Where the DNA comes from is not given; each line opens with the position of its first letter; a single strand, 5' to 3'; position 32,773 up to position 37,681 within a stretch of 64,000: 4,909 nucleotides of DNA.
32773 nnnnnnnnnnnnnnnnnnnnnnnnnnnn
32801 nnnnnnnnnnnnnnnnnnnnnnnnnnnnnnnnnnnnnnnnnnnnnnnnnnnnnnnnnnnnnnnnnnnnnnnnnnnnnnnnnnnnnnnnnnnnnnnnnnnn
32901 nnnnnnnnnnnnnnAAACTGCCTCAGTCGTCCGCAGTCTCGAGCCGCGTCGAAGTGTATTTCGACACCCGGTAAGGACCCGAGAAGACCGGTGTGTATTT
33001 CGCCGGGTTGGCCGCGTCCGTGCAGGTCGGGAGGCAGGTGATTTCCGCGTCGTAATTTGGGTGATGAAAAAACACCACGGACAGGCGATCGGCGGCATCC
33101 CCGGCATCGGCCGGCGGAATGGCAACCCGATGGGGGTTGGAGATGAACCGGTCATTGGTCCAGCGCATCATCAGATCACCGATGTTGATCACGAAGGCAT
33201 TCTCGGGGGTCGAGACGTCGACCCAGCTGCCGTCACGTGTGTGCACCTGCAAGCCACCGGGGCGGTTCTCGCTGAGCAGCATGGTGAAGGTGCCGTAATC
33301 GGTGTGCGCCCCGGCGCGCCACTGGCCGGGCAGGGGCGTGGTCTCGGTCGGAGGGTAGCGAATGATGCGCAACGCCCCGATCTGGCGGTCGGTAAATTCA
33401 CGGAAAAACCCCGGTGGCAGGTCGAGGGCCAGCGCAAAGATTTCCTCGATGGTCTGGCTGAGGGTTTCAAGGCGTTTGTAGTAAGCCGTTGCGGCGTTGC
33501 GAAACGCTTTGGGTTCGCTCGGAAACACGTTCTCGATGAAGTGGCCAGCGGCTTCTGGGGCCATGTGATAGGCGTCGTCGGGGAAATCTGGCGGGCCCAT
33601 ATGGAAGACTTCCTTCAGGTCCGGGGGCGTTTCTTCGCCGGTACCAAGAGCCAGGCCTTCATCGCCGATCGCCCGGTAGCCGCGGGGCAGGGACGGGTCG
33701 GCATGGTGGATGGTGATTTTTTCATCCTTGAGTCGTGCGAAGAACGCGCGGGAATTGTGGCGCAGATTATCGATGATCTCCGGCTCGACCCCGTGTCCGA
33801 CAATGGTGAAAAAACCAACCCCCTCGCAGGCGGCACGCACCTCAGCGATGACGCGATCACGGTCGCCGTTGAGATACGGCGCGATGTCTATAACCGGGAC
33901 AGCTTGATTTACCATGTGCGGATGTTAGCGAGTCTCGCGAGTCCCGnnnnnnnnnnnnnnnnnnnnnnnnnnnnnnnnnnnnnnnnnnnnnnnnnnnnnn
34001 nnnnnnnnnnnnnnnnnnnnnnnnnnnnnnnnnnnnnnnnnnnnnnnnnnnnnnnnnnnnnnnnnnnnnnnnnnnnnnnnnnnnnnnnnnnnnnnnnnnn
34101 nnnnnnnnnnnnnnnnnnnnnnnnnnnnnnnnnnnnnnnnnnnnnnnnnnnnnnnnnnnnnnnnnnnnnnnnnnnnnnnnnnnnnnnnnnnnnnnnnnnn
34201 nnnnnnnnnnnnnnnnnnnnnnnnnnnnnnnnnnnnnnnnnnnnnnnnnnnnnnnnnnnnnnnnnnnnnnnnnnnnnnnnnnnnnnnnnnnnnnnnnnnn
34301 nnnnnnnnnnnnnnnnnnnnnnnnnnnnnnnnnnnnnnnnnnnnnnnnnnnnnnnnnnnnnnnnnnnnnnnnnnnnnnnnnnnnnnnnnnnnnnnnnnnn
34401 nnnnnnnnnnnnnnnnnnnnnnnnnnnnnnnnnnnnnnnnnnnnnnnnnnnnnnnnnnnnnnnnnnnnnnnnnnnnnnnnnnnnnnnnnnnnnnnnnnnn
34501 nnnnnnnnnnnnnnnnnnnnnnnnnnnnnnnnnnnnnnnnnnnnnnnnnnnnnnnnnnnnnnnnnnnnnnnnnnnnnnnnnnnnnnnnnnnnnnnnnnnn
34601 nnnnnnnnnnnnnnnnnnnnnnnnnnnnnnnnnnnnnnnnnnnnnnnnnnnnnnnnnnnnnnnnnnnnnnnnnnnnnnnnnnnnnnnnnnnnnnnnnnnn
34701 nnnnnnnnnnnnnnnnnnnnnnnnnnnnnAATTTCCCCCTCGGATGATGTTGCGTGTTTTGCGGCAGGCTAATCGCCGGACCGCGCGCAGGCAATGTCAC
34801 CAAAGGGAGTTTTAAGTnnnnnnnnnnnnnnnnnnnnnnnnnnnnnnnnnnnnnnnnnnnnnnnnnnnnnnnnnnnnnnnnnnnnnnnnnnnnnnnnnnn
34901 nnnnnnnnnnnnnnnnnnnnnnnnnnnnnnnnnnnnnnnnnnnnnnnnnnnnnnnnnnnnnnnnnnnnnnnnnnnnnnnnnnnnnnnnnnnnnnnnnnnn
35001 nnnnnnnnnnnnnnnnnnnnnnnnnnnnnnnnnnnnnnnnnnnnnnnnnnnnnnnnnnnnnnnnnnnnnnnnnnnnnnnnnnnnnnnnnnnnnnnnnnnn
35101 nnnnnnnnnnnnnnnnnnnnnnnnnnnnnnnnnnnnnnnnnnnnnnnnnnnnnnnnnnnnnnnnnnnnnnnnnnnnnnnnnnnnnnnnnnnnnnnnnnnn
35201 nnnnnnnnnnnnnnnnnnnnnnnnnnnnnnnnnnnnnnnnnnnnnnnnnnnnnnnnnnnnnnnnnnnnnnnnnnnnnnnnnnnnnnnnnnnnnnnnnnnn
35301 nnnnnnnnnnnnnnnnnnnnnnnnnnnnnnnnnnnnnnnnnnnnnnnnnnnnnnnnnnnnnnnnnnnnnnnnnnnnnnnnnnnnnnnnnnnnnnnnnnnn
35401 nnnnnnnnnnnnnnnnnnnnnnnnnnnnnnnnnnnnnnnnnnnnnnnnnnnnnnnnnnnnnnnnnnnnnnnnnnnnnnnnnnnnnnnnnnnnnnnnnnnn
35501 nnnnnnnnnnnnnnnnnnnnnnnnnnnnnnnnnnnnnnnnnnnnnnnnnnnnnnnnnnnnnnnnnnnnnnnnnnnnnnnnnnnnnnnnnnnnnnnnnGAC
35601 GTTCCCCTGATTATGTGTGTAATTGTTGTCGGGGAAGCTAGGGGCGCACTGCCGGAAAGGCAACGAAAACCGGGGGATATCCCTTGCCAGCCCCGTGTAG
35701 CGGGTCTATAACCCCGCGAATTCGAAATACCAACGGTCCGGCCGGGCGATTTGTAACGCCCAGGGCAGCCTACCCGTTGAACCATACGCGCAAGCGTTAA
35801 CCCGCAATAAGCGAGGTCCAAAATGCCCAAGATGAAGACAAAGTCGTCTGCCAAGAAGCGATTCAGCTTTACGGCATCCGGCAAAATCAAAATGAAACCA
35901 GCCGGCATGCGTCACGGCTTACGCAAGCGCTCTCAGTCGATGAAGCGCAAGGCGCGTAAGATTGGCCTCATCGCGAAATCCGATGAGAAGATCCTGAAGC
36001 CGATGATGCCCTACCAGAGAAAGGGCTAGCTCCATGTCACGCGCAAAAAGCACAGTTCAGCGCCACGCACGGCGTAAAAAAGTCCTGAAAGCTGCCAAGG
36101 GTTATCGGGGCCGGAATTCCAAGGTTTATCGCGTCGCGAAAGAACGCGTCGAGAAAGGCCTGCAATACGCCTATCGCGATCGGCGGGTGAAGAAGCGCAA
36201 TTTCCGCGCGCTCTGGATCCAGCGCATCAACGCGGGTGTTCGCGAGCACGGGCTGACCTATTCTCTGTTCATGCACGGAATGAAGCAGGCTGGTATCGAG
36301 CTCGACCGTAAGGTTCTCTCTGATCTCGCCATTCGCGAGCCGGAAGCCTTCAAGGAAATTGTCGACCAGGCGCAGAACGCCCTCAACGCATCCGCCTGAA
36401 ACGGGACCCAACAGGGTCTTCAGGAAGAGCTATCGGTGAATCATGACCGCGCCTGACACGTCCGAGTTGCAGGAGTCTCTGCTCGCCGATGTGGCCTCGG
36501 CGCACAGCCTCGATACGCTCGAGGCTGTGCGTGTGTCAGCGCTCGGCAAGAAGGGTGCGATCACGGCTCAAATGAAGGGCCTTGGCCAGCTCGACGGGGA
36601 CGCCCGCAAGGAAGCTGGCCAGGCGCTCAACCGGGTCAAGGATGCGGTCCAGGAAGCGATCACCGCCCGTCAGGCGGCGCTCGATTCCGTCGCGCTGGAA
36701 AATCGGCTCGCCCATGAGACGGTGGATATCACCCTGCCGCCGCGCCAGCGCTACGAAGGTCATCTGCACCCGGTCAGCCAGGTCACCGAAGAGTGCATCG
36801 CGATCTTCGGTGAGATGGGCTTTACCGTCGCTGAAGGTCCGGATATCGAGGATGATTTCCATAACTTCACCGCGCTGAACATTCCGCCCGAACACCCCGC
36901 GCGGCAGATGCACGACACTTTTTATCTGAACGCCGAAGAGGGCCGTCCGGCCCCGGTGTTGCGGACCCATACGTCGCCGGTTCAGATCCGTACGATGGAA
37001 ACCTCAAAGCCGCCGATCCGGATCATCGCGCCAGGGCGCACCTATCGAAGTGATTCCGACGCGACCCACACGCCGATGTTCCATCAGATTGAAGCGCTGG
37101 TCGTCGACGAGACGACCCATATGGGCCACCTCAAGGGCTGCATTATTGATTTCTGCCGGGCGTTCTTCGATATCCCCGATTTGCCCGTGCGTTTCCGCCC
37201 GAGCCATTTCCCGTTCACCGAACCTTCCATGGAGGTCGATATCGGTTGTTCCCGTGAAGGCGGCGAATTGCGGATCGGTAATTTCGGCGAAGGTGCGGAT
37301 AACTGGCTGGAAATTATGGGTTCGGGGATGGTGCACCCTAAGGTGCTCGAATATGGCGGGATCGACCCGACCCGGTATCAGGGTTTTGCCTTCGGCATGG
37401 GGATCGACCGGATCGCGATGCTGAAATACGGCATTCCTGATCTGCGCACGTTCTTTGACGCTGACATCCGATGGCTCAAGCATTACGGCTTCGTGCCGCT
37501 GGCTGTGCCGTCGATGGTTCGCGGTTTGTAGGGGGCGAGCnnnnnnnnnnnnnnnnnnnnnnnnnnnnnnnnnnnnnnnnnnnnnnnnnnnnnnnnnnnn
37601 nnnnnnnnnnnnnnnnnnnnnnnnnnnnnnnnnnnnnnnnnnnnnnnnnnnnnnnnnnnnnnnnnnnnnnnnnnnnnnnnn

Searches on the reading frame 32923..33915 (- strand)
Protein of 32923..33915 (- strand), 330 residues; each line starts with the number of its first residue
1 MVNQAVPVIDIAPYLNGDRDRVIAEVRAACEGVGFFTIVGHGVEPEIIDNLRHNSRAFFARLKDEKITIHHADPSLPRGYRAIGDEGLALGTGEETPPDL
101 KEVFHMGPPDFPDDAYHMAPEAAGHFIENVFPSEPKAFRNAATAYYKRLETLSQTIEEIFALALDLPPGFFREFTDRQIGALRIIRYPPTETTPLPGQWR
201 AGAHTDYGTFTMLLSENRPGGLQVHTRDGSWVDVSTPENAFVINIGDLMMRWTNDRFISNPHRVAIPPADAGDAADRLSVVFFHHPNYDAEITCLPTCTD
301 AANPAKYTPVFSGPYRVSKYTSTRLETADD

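Call 31: search_protein_families(library=pfam, proteins=[window:32923-33915:-], max_evalue=0.00001)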
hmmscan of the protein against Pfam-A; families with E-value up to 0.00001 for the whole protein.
window:32923-33915:- (330 aa): 2 families
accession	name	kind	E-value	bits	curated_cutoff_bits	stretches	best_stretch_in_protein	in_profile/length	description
PF14226.12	DIOX_N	-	2.7e-22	80.1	27.3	1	6-115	1-103/117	non-haem dioxygenase in morphine synthesis N-terminal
PF03171.26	2OG-FeII_Oxy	-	4.5e-21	75.5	23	1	182-286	5-101/101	2OG-Fe(II) oxygenase superfamily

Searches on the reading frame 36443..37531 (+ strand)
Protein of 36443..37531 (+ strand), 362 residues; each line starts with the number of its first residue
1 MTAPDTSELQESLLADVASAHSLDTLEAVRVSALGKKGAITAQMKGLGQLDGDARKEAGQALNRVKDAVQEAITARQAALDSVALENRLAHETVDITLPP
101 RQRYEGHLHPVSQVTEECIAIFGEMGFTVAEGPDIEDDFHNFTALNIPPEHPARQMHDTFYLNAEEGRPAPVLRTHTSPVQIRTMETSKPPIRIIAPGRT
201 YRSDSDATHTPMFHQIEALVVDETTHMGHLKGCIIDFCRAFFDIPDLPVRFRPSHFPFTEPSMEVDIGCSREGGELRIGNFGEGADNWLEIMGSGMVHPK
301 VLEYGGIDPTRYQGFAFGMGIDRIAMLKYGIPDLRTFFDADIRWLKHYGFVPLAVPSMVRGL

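Call 31: search_protein_families(library=pfam, proteins=[window:36443-37531:+], max_evalue=0.00001)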
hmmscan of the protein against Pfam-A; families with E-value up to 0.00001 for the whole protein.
window:36443-37531:+ (362 aa): 2 families
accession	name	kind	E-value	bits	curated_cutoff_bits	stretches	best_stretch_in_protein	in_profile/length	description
PF01409.25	tRNA-synt_2d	-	1.4e-97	326.4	19.8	1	94-347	2-245/246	tRNA synthetases class II core domain (F)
PF02912.23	Phe_tRNA-synt_N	-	8.8e-23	80.5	22.3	1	22-89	2-69/69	Aminoacyl tRNA synthetase class II, N-terminal domain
